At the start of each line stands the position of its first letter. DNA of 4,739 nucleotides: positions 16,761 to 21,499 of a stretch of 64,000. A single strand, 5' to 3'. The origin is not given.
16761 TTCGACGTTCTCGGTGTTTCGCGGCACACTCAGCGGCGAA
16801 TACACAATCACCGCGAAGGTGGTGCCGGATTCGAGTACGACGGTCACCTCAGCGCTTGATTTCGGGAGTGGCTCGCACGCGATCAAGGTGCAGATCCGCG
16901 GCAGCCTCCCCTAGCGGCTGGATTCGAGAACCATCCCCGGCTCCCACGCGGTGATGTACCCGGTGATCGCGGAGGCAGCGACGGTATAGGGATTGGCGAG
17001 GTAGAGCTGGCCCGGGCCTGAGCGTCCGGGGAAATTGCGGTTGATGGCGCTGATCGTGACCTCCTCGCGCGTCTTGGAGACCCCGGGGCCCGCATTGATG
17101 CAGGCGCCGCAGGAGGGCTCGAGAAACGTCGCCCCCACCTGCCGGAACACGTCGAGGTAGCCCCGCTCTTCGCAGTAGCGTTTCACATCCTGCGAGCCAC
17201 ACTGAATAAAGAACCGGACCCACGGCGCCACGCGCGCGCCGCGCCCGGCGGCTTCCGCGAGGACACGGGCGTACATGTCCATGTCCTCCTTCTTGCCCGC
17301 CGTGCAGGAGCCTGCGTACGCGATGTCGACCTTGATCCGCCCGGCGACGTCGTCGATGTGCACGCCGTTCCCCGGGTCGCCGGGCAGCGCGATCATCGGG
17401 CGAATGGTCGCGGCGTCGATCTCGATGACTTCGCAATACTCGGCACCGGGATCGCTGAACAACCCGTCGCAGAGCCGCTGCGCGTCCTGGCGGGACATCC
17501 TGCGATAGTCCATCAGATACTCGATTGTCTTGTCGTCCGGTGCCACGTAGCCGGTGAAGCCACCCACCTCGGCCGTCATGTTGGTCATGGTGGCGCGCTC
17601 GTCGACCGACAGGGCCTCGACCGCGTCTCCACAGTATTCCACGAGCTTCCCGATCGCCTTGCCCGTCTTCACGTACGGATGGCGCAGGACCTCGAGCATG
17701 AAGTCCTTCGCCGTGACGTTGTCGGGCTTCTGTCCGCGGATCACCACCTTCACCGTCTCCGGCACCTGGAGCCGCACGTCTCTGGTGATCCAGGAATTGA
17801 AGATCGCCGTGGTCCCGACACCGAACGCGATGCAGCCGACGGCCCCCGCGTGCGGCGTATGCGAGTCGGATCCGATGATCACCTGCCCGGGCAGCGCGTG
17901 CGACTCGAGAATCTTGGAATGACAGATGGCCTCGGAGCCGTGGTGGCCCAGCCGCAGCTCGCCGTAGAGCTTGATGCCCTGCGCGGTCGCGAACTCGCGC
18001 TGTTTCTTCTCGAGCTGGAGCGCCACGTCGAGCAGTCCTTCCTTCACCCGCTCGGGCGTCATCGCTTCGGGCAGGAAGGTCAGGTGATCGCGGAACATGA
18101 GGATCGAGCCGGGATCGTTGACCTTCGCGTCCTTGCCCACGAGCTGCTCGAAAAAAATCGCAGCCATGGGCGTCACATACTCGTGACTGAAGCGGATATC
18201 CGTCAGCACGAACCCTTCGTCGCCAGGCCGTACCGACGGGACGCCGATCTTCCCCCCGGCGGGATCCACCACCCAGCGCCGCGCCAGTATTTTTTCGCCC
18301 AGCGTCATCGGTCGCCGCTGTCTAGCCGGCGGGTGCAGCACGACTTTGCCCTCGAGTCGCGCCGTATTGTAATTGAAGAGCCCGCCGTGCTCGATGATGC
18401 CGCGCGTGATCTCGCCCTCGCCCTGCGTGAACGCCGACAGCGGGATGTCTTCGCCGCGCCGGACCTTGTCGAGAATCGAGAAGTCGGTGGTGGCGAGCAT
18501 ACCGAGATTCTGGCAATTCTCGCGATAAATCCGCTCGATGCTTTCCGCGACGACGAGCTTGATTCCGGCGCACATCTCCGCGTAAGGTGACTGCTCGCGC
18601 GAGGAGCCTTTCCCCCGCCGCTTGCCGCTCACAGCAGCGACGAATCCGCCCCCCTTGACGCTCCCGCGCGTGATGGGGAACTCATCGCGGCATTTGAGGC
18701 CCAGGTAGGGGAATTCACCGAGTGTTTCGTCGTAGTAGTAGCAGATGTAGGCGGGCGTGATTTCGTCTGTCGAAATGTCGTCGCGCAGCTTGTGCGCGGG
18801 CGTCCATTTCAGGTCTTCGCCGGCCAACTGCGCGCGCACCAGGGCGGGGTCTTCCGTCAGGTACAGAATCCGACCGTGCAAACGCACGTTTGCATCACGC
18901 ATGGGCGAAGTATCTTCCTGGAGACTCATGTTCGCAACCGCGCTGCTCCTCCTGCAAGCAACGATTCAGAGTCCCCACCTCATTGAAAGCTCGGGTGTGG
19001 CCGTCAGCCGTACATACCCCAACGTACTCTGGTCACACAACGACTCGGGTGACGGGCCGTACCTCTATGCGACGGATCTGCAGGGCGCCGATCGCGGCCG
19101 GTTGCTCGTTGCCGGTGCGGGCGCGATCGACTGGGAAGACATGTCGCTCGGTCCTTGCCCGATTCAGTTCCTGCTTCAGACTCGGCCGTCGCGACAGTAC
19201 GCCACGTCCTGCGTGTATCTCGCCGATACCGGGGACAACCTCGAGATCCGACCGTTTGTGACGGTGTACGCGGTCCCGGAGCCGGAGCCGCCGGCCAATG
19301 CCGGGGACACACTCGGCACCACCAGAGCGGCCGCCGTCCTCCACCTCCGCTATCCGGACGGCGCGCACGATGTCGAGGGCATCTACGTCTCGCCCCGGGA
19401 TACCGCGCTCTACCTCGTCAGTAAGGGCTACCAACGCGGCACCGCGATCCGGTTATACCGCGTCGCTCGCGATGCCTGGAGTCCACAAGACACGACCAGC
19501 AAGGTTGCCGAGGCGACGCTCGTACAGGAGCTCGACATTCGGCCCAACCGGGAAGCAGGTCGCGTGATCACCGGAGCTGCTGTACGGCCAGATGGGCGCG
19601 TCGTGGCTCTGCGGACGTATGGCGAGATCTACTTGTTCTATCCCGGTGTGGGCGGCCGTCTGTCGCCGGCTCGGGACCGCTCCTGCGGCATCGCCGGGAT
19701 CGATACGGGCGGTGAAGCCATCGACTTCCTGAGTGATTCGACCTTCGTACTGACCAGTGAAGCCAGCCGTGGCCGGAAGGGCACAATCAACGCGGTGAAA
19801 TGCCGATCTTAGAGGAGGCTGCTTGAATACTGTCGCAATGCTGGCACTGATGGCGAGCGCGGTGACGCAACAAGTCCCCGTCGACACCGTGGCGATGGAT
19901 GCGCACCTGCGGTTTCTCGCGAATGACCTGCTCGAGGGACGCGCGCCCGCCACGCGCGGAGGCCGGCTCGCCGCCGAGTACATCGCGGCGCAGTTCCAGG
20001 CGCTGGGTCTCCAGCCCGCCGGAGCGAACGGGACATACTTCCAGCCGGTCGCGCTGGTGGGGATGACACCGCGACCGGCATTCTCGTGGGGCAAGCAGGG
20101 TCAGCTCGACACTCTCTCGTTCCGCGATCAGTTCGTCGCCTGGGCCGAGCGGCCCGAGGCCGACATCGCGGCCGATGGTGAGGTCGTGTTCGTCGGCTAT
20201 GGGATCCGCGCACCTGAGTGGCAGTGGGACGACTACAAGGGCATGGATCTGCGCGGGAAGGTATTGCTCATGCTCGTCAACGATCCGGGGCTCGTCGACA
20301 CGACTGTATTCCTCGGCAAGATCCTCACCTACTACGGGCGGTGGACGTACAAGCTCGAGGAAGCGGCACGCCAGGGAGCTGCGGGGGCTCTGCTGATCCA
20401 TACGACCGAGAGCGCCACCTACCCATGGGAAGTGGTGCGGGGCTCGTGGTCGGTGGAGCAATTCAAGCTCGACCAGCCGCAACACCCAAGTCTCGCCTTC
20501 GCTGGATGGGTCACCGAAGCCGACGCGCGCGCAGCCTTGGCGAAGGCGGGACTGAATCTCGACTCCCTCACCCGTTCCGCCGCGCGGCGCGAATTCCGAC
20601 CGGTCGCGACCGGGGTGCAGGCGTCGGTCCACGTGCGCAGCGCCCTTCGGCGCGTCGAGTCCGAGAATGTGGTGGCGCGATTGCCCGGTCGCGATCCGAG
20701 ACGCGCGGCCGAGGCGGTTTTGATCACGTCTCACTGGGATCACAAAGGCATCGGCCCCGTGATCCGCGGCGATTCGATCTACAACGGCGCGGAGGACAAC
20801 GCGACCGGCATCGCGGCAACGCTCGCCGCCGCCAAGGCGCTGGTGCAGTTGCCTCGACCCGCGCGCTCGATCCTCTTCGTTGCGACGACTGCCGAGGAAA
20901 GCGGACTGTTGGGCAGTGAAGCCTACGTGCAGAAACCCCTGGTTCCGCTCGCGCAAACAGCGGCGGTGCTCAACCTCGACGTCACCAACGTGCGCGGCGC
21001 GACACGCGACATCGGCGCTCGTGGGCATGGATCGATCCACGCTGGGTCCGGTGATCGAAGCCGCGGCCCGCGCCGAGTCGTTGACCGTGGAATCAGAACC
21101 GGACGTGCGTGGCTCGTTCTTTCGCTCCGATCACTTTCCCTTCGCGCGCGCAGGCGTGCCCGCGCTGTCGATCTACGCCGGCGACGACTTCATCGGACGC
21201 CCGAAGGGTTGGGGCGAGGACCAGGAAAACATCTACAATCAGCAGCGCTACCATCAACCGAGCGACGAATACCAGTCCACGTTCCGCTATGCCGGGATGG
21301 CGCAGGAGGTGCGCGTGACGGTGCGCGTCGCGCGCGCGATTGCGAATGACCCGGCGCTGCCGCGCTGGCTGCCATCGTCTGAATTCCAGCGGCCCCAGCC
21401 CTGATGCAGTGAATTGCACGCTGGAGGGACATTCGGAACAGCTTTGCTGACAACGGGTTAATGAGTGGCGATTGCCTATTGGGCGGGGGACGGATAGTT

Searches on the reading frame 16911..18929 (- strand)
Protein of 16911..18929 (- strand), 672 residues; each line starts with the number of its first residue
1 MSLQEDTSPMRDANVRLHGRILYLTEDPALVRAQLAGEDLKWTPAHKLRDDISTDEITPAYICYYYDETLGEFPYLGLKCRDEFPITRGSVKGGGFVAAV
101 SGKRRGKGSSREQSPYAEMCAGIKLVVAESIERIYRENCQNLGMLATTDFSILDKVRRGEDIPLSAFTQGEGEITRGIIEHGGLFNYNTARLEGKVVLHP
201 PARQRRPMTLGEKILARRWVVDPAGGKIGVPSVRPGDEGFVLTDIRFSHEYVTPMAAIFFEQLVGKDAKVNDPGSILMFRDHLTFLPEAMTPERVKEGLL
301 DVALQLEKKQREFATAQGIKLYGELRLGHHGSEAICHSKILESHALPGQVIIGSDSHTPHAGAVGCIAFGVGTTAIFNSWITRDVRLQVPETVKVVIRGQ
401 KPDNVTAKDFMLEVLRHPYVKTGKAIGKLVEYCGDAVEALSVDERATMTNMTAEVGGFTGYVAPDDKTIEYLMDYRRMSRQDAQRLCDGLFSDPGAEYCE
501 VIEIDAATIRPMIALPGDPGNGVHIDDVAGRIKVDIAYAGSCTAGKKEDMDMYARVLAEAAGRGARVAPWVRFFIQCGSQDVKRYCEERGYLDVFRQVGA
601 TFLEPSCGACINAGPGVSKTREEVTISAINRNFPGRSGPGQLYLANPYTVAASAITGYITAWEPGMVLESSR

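Call 25: find_encoding_contigs(protein=window:16911-18929:-, flank=10000, max_places=1)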
Protein window:16911-18929:- (672 aa): no gene with exactly this product is on record in the collection.

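Call 78: search_protein_families(library=pfam, proteins=[window:16911-18929:-], max_evalue=0.00001)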
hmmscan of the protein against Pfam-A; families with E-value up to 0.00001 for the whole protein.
window:16911-18929:- (672 aa): 2 families
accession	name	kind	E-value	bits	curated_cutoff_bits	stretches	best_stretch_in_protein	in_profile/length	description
PF00330.25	Aconitase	-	2.1e-94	317.5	28.7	1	243-657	20-463/463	Aconitase family (aconitate hydratase)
PF00694.25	Aconitase_C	-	1.9e-09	38.4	22.8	1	100-146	79-125/131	Aconitase C-terminal domain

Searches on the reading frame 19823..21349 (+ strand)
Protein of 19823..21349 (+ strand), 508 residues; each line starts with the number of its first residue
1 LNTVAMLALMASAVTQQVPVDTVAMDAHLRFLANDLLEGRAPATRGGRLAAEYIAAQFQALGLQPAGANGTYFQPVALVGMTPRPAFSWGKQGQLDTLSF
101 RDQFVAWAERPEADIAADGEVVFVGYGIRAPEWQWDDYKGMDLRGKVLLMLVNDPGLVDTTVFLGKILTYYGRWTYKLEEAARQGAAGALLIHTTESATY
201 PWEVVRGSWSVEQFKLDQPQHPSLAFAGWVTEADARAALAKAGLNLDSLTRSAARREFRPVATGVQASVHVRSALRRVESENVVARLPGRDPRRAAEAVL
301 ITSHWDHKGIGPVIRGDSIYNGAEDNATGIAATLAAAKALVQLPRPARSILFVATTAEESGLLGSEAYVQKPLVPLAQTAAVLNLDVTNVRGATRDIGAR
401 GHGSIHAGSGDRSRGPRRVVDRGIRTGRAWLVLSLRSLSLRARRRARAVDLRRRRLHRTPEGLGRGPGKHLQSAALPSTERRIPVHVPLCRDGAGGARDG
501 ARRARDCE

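Call 78: search_protein_families(library=pfam, proteins=[window:19823-21349:+], max_evalue=0.00001)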
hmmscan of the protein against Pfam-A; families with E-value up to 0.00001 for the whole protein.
window:19823-21349:+ (508 aa): 1 family
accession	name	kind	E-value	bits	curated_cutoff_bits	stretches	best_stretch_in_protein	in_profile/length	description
PF04389.22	Peptidase_M28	-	1.3e-29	103.7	21.3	1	282-400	1-107/193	Peptidase family M28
